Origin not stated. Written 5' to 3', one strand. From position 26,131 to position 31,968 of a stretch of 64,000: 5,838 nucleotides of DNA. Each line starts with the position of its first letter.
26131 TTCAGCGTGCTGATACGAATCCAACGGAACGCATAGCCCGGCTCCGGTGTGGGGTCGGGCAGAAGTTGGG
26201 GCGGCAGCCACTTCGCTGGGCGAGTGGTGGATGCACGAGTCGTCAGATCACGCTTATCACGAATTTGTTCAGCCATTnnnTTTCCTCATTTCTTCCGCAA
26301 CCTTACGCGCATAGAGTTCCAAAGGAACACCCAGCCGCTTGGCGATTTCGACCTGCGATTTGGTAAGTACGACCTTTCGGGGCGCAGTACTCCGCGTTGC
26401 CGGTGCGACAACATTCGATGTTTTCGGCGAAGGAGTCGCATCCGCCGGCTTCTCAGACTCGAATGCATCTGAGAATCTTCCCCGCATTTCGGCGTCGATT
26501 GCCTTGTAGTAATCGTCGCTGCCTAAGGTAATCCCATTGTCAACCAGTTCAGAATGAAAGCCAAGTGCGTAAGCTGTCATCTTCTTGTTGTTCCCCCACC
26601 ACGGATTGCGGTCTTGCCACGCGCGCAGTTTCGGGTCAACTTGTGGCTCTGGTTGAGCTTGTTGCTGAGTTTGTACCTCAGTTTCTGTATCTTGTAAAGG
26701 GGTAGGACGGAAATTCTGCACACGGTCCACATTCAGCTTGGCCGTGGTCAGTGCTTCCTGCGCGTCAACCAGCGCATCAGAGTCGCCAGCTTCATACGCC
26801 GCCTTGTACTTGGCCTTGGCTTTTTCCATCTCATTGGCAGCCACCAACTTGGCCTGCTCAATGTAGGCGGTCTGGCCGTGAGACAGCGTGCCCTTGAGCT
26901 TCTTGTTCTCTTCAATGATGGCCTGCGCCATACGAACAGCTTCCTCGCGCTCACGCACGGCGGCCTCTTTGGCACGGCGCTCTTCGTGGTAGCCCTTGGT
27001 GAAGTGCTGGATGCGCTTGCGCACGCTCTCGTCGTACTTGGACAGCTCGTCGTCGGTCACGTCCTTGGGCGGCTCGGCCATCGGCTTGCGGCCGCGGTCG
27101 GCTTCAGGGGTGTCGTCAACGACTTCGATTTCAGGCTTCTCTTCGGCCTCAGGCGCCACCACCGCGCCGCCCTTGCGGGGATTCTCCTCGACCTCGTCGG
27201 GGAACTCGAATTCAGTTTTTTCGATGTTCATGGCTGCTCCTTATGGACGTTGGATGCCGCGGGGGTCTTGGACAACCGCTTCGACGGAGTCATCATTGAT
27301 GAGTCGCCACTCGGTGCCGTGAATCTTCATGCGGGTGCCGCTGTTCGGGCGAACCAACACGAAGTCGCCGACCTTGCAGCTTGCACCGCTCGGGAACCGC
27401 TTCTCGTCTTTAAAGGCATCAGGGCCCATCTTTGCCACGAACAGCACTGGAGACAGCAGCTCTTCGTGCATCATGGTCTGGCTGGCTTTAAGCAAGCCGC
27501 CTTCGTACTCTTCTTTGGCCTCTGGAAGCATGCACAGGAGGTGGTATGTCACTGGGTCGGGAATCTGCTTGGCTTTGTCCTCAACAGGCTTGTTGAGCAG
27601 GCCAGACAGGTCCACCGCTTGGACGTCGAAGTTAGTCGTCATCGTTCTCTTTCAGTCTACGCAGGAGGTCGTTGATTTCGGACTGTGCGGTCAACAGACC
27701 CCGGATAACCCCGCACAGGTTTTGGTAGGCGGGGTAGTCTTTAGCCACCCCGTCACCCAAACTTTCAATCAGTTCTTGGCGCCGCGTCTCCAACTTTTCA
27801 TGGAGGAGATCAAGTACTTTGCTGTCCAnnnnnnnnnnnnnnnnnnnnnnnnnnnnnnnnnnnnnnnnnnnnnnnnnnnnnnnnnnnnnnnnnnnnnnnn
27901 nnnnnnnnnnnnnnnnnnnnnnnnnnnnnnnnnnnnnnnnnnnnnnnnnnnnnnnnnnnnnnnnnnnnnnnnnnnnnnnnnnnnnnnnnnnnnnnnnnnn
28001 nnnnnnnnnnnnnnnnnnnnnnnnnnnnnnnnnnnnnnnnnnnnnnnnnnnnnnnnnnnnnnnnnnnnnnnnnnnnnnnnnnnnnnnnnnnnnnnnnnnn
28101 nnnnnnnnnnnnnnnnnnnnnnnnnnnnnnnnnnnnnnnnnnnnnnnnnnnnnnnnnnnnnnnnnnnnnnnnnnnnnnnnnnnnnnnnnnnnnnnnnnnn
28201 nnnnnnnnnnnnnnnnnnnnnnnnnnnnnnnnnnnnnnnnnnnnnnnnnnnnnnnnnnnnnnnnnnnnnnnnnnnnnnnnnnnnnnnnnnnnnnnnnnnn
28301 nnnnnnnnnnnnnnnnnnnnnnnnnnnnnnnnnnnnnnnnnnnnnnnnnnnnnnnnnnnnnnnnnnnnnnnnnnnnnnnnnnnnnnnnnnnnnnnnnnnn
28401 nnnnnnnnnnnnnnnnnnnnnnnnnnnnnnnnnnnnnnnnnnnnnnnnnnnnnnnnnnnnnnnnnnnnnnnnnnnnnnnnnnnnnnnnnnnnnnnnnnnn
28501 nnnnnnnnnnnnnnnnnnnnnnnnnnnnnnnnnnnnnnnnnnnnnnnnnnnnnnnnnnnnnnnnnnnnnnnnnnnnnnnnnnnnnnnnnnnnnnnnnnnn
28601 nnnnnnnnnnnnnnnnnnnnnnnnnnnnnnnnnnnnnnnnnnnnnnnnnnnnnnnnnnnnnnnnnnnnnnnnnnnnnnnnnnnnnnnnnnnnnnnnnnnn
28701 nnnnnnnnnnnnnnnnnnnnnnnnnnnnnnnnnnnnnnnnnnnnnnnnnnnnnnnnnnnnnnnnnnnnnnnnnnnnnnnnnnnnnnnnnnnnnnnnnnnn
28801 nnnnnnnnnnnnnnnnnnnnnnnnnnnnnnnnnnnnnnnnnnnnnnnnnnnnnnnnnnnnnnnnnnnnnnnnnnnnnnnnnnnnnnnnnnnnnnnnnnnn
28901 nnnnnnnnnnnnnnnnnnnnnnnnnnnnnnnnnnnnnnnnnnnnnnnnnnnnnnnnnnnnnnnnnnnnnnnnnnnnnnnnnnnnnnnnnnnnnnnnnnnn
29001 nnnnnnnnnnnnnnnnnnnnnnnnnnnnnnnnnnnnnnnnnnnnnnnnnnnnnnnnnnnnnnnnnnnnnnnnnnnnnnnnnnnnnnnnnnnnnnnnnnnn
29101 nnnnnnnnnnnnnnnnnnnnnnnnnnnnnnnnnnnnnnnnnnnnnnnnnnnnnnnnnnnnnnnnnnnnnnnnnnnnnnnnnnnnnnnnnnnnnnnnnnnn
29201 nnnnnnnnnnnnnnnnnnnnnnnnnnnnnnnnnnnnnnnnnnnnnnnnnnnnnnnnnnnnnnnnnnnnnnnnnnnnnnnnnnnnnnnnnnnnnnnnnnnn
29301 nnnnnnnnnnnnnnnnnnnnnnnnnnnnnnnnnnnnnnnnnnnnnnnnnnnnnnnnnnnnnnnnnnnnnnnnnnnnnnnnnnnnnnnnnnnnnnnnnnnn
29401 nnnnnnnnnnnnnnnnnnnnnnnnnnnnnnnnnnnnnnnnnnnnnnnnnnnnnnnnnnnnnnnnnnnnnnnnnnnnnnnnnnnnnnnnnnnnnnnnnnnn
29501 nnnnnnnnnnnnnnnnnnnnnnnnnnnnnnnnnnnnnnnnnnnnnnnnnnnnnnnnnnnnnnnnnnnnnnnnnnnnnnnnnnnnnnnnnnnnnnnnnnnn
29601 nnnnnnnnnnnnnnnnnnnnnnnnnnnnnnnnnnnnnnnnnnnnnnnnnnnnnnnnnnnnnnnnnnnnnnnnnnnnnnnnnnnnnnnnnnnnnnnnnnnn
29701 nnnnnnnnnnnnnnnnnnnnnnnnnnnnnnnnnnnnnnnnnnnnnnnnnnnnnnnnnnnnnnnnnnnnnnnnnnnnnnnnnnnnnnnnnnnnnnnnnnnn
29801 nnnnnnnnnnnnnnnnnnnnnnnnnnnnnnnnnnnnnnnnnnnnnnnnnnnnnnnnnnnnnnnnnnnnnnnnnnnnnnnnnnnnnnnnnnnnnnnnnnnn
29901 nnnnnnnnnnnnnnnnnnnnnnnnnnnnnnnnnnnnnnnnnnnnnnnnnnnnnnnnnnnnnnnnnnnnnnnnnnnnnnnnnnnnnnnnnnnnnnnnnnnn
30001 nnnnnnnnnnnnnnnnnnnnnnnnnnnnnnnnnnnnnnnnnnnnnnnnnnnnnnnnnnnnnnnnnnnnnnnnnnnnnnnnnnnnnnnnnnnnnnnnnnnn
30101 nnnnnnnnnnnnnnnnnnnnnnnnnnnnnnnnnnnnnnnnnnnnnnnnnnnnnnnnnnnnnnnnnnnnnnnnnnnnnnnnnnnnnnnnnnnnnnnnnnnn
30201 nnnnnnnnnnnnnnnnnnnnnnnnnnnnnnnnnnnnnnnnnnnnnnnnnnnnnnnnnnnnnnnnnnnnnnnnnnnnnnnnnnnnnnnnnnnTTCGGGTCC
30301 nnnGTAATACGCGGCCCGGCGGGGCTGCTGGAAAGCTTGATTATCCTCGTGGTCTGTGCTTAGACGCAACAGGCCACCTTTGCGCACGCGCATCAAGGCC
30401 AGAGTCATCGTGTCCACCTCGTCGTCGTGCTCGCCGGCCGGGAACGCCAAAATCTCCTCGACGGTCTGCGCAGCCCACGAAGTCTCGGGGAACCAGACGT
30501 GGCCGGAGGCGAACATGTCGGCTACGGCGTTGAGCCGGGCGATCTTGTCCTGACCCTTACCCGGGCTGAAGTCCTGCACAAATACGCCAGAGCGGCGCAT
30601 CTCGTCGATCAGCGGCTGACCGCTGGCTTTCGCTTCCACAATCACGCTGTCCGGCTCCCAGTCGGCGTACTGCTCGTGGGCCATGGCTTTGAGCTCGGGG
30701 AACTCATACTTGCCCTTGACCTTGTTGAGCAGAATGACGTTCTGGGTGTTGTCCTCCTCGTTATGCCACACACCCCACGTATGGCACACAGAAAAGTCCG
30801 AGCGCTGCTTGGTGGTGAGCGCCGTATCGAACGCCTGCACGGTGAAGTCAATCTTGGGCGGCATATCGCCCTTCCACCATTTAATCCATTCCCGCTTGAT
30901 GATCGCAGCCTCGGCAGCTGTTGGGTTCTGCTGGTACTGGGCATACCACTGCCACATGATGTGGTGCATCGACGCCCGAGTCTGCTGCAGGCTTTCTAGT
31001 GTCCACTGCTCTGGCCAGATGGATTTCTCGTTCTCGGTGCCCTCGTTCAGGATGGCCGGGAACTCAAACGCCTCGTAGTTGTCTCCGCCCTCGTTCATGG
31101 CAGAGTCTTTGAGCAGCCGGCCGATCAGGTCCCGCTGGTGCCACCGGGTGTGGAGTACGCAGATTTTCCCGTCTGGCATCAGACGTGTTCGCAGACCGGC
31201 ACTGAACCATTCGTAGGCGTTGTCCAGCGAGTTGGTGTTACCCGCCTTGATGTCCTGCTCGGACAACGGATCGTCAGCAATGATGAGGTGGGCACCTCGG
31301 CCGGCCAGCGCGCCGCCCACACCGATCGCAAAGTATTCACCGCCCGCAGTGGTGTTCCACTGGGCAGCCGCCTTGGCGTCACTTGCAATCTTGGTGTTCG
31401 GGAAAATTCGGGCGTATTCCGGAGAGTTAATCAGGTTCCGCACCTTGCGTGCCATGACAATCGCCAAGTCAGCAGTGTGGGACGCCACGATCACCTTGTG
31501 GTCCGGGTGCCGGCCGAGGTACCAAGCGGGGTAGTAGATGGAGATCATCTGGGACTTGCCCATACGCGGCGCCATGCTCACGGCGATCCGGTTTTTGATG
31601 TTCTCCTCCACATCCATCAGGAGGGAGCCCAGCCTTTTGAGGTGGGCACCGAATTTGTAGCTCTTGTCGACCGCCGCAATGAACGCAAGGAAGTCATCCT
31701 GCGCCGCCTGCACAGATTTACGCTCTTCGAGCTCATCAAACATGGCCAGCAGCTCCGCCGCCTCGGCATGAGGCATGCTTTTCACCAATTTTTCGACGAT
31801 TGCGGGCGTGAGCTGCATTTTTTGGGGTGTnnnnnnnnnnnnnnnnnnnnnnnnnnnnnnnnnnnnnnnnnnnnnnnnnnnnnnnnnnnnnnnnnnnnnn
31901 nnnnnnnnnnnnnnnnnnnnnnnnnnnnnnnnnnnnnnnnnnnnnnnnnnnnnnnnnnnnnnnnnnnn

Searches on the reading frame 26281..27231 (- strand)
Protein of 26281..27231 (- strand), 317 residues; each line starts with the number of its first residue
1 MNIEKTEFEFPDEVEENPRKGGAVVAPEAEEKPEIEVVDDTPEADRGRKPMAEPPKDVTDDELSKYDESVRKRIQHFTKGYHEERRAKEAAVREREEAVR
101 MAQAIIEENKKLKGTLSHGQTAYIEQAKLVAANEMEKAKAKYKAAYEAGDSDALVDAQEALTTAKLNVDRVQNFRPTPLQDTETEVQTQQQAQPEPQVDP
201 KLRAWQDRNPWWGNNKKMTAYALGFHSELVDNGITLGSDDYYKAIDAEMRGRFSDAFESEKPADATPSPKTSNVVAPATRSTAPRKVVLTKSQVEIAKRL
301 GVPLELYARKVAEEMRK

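Call 12: search_protein_families(library=phrogs, proteins=[window:26281-27231:-], max_evalue=0.001)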
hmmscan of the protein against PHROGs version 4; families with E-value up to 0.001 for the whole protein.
window:26281-27231:- (317 aa): 1 family
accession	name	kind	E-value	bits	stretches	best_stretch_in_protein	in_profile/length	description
phrog_28737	-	unknown function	1.3e-40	141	1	6-311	29-335/341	-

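Call 13: search_protein_families(library=pfam, proteins=[window:26281-27231:-], max_evalue=0.01)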
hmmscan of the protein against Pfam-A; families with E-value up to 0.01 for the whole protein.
window:26281-27231:- (317 aa): 0 families

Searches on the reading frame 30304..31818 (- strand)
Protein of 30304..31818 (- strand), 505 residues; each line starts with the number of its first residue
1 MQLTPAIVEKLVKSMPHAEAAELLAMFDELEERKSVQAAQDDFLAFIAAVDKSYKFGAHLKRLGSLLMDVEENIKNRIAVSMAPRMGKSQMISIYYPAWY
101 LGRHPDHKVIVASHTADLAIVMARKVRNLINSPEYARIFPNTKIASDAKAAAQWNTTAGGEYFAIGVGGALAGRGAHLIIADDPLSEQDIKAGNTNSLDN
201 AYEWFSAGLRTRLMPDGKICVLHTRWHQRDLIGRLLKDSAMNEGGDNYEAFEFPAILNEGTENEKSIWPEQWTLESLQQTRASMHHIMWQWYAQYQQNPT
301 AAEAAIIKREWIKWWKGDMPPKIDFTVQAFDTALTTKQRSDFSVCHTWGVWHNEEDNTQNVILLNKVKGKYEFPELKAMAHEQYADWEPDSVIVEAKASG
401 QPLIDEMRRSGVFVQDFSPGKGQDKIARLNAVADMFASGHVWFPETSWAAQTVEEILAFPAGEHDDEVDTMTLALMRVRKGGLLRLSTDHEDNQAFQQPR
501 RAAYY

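Call 12: search_protein_families(library=phrogs, proteins=[window:30304-31818:-], max_evalue=0.001)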
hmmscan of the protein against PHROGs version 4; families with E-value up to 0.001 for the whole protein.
window:30304-31818:- (505 aa): 5 families
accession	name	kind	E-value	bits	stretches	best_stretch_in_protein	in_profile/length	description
phrog_38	-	head and packaging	1.5e-93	315.8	1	15-481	250-706/760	terminase large subunit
phrog_4758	-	head and packaging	2.6e-52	178.6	1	35-259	15-239/243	terminase large subunit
phrog_5573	-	head and packaging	5.8e-36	125.2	1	243-476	7-232/250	terminase large subunit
phrog_30251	-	head and packaging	5.2e-23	82.2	1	69-351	49-329/799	terminase large subunit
phrog_12171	-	head and packaging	0.00014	23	1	423-475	40-92/110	terminase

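Call 13: search_protein_families(library=pfam, proteins=[window:30304-31818:-], max_evalue=0.01)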
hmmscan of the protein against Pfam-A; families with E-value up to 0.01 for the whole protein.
window:30304-31818:- (505 aa): 2 families
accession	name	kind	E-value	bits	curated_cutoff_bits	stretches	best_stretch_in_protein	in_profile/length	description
PF17289.8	Terminase_6C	-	2.8e-09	37.6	22.6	1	329-476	2-153/155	Terminase RNaseH-like domain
PF03237.21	Terminase_6N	-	0.0006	20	22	1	83-184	5-105/215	Terminase large subunit, T4likevirus-type, N-terminal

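Call 14: search_dna_similar(query=window:30304-31818:-, collection=phages, mode=protein, max_rows=30)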
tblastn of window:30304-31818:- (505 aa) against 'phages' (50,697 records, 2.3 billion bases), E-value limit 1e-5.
Records with a match: 2626; places in all: 2654; records where one place covers at least 80% of the query: 751.
Best place of each record, by identity: <60% 2626.
By first word of the organism name: Mycobacterium 496; Klebsiella 438; Escherichia 339; Microbacterium 273; Gordonia 183; Acinetobacter 51; Caulobacter 43; Brucella 41; Lactococcus 40; Xanthomonas 39; and 100 more.
By host as written in the record: Mycobacterium smegmatis mc2 155 348; - 197; Klebsiella pneumoniae 192; Gordonia terrae 3612 143; Microbacterium foliorum NRRL B-24224 SEA 111; Microbacterium foliorum NRRL B-24224 104; Escherichia coli 94; Mycobacterium smegmatis mc#155 83; and 522 more.
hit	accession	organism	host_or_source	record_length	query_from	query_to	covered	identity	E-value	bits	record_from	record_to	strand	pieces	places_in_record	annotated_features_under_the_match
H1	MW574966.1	phage 023Pt_psg01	unknown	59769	11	505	98%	41.6%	3e-124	405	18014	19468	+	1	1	terminase large subunit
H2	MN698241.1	Pelagibacter phage HTVC027P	Candidatus Pelagibacter sp. HTCC1062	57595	32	505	94%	43.5%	1e-126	412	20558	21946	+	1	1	terminase large subunit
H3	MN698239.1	Pelagibacter phage HTVC023P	Candidatus Pelagibacter sp. HTCC1062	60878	21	505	96%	42.4%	6e-129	419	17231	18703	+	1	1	terminase large subunit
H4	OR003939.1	Phage DSL-LC04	Gammaproteobacteria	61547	37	494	91%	44.7%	4e-127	414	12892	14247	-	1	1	terminase large subunit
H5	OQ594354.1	Synechococcus phage MinM2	Synechococcus sp.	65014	3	486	96%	39.4%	6e-112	370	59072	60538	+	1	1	terminase large subunit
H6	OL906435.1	Planktothrix phage Pag-Yong1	Planktothrix agardhii FACHB-1261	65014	3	486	96%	39.4%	6e-112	370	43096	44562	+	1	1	terminase large subunit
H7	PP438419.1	Planktothrix phage Pra-JY27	Planktothricoides raciborskii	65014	3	486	96%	39.4%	6e-112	370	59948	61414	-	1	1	terminase large subunit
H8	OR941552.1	Microbacterium phage MO526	Microbacterium oxydans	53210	3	487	96%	30.7%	1e-49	189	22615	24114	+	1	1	terminase-like family protein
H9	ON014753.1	Pseudanabaena phage Pam1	Pseudanabaena sp.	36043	35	473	87%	33.2%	8e-63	228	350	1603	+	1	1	terminase large subunit | terminase small subunit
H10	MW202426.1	Caudoviricetes sp.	Manatee Spring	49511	38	499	91%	31.4%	1e-67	242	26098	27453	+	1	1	terminase large subunit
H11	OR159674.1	Microbacterium phage Nicole72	Microbacterium paraoxydans NWU1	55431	3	482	95%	29.8%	3e-43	170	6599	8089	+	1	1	11: terminase large subunit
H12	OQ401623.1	Roseobacter phage CRP-901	Roseobacter sp. FZCC0083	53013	59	505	89%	31.7%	1e-58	216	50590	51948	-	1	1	terminase large subunit | head to tail connecting protein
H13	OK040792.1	Microbacterium phage Kozie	Microbacterium paraoxydans NWU1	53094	44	487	88%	31.9%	3e-48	185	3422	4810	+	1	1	5: terminase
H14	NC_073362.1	Microbacterium phage Kozie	Microbacterium paraoxydans NWU1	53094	44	487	88%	31.9%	3e-48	185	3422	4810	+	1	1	5: terminase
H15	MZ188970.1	Phage CBW1004C-Prop1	-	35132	6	476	93%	30.0%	9e-52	195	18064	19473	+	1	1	terminase large subunit | terminase small subunit protein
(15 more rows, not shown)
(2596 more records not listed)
